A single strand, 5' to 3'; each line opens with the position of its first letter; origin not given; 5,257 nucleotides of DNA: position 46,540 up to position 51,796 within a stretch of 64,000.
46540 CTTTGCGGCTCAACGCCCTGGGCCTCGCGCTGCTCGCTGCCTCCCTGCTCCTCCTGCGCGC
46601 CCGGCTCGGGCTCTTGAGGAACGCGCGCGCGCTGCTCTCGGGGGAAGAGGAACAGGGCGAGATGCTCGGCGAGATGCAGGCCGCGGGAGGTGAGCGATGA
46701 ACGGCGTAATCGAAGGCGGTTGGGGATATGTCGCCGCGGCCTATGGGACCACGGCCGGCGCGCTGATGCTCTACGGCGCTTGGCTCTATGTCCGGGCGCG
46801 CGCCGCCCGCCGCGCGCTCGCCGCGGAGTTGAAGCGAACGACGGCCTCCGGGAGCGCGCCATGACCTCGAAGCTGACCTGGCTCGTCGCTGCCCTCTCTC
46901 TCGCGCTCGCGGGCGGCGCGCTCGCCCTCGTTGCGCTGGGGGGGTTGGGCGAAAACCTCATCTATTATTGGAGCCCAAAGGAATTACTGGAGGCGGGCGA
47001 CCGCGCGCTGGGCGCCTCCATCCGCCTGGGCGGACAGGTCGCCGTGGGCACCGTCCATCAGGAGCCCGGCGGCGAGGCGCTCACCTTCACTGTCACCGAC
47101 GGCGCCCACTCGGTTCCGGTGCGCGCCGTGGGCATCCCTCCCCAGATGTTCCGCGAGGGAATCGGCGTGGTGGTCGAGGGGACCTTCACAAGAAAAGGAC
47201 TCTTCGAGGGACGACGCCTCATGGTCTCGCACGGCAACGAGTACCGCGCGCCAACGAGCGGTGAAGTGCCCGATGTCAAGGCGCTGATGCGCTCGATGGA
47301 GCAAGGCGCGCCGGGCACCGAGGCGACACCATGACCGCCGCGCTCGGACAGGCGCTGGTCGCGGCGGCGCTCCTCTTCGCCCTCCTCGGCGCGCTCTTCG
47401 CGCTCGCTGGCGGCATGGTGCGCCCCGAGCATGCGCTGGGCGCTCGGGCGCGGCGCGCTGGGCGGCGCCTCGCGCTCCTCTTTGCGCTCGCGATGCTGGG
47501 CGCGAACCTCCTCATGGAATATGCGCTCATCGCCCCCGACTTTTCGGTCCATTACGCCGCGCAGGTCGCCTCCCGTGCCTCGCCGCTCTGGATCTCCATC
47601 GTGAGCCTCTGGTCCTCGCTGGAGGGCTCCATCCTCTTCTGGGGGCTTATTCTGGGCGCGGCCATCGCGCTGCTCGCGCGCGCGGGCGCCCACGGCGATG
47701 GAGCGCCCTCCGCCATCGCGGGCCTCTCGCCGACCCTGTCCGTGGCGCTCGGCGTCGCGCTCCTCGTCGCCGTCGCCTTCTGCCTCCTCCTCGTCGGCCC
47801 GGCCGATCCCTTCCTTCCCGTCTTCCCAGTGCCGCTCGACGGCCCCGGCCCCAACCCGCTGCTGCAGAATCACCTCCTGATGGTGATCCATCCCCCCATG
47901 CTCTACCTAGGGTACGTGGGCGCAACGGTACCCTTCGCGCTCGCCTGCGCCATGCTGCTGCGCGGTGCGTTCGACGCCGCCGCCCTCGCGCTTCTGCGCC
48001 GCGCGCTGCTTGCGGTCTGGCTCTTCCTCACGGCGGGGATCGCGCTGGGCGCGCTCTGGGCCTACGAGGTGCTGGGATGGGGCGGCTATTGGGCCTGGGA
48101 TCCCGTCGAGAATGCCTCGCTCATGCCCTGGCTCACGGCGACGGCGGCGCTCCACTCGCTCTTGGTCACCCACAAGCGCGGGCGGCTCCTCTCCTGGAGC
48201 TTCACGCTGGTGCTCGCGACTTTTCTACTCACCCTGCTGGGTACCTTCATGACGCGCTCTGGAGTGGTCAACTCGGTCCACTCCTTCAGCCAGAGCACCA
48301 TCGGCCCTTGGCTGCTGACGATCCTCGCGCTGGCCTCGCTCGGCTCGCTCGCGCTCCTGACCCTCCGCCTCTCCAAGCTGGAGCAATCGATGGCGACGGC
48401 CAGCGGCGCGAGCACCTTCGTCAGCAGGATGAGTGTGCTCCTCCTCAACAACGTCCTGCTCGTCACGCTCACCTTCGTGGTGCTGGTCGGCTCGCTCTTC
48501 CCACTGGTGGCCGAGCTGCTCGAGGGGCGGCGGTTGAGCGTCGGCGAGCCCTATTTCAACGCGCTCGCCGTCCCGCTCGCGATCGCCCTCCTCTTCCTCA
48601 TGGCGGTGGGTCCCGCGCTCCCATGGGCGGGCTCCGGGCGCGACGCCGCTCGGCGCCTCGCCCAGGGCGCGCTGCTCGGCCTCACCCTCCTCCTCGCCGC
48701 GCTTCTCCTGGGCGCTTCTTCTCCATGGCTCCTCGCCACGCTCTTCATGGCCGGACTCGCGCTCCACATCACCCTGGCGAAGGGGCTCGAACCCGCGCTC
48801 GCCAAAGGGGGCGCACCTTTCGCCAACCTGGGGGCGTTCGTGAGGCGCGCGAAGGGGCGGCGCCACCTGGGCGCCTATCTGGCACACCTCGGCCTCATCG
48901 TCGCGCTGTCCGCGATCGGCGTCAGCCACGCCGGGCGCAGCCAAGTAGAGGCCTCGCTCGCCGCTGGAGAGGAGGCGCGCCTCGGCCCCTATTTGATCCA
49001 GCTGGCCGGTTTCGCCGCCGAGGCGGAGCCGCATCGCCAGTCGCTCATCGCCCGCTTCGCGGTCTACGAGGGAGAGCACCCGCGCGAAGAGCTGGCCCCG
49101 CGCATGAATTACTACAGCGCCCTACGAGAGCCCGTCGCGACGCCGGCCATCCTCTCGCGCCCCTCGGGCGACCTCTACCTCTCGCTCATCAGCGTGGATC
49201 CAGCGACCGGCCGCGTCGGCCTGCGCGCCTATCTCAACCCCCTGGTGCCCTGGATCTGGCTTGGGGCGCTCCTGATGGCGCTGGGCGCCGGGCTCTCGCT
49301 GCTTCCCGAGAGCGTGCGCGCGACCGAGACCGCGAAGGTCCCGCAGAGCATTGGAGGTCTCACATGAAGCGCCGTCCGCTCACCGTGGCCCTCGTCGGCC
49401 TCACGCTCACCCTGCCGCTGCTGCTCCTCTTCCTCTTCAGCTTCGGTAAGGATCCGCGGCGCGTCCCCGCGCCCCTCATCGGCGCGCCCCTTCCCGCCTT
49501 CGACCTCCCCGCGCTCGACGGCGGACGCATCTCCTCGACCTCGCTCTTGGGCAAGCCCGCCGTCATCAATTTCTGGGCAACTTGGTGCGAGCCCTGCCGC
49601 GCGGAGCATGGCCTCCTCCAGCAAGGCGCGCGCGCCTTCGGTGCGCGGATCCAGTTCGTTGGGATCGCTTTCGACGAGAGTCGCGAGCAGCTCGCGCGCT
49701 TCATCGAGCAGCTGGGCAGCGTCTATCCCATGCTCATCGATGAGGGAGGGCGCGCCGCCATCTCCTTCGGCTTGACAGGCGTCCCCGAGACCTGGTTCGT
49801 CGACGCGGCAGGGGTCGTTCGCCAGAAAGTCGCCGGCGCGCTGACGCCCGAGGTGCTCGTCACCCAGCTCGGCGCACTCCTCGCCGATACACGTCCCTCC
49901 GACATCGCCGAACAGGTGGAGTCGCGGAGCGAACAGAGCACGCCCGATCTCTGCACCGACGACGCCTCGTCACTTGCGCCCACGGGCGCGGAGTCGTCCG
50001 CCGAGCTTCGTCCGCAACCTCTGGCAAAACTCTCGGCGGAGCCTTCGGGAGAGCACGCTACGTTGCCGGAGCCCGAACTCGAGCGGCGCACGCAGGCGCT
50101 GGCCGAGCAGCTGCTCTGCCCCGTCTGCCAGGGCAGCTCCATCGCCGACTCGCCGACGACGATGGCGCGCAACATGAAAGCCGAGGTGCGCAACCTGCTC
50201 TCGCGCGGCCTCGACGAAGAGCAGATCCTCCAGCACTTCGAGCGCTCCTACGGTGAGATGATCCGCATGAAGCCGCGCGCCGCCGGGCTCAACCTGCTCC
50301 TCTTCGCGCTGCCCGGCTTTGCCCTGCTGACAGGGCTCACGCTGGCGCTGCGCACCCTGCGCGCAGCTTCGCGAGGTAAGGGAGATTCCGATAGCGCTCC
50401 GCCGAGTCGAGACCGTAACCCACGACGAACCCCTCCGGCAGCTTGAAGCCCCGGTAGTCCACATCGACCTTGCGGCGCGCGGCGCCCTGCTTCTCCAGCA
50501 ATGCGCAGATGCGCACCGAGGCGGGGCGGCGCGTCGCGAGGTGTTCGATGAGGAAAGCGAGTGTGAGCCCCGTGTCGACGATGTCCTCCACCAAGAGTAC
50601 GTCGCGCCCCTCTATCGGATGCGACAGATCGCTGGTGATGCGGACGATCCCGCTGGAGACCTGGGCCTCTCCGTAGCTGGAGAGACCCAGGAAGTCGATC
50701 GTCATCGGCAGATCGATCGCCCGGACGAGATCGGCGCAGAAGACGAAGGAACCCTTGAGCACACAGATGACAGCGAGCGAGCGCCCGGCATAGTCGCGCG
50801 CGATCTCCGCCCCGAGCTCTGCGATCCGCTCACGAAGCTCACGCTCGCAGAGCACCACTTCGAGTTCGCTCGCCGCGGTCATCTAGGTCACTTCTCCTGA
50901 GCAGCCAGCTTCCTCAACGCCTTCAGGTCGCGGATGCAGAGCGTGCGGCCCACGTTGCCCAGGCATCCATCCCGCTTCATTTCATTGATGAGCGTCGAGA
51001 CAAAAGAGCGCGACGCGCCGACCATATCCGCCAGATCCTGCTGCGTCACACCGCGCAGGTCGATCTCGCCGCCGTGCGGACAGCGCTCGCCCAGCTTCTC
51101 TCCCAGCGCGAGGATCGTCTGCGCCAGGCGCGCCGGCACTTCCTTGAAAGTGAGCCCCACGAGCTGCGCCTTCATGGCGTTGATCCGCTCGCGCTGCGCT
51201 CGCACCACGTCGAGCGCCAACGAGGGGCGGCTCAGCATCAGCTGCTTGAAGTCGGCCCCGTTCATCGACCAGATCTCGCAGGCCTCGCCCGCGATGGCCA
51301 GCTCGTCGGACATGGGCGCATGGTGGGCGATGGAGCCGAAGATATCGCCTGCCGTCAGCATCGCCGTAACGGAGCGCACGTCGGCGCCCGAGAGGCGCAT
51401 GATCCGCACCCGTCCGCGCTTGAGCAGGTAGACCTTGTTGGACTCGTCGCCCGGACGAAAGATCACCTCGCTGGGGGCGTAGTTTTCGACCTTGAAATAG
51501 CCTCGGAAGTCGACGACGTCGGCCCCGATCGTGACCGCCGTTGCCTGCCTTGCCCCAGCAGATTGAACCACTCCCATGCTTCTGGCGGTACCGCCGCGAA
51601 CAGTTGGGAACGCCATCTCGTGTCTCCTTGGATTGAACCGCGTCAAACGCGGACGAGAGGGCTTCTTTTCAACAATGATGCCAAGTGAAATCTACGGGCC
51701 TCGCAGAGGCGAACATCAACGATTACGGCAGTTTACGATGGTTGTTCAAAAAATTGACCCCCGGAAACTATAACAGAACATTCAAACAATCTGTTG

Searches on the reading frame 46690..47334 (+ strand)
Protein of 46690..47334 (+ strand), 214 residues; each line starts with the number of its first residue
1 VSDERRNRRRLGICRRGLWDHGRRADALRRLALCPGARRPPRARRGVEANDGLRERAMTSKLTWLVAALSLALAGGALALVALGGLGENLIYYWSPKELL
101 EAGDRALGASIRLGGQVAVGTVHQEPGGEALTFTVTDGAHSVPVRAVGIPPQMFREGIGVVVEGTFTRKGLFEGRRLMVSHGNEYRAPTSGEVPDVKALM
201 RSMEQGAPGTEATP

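Call 91: search_protein_families(library=pfam, proteins=[window:46690-47334:+], max_evalue=0.001)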
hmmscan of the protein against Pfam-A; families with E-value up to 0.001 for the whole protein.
window:46690-47334:+ (214 aa): 1 family
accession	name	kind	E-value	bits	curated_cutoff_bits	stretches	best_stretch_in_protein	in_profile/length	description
PF03100.22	CcmE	-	2.5e-24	85.9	24.6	1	91-187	2-98/99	CcmE domain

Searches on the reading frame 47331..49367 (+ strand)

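Call 47: search_protein_families(library=pfam, proteins=[window:47331-49367:+], max_evalue=0.001)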
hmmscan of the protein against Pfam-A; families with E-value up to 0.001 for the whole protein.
window:47331-49367:+ (678 aa): 2 families
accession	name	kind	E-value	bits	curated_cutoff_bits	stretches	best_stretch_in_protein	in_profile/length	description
PF16327.10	CcmF_C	-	2.4e-59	201.6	28.7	1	329-658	1-321/323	Cytochrome c-type biogenesis protein CcmF C-terminal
PF01578.25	Cytochrom_C_asm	-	5.2e-33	114.9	29.9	1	94-310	1-206/212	Cytochrome C assembly protein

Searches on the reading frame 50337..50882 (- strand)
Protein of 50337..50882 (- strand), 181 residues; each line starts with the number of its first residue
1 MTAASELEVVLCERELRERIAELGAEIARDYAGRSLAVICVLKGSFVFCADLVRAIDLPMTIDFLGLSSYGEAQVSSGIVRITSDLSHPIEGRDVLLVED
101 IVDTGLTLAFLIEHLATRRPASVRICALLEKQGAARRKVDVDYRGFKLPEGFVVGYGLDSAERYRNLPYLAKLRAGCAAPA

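Call 47: search_protein_families(library=pfam, proteins=[window:50337-50882:-], max_evalue=0.001)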
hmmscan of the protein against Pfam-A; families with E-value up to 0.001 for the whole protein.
window:50337-50882:- (181 aa): 1 family
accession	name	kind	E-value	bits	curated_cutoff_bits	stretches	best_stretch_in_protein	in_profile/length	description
PF00156.33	Pribosyltran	-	1.5e-26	93.1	26.3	1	18-160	13-157/158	Phosphoribosyl transferase domain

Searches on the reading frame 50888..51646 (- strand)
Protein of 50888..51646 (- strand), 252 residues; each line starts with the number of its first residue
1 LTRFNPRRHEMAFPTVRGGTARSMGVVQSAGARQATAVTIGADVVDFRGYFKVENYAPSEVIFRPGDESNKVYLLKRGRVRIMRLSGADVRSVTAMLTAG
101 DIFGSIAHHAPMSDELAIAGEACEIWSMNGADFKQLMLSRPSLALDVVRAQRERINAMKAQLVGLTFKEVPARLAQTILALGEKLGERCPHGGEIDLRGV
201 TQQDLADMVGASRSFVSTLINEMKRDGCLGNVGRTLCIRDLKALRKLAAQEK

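Call 47: search_protein_families(library=pfam, proteins=[window:50888-51646:-], max_evalue=0.001)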
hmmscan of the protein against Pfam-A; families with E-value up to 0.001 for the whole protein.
window:50888-51646:- (252 aa): 3 families
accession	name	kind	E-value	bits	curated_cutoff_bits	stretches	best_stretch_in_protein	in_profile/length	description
PF13545.12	HTH_Crp_2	-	1.1e-14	54.5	27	1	172-247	1-70/70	Crp-like helix-turn-helix domain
PF00027.35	cNMP_binding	-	2.5e-14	53.4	27.5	1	54-138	2-87/89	Cyclic nucleotide-binding domain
PF12802.13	MarR_2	-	0.00051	20.6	27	0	198-229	17-50/61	MarR family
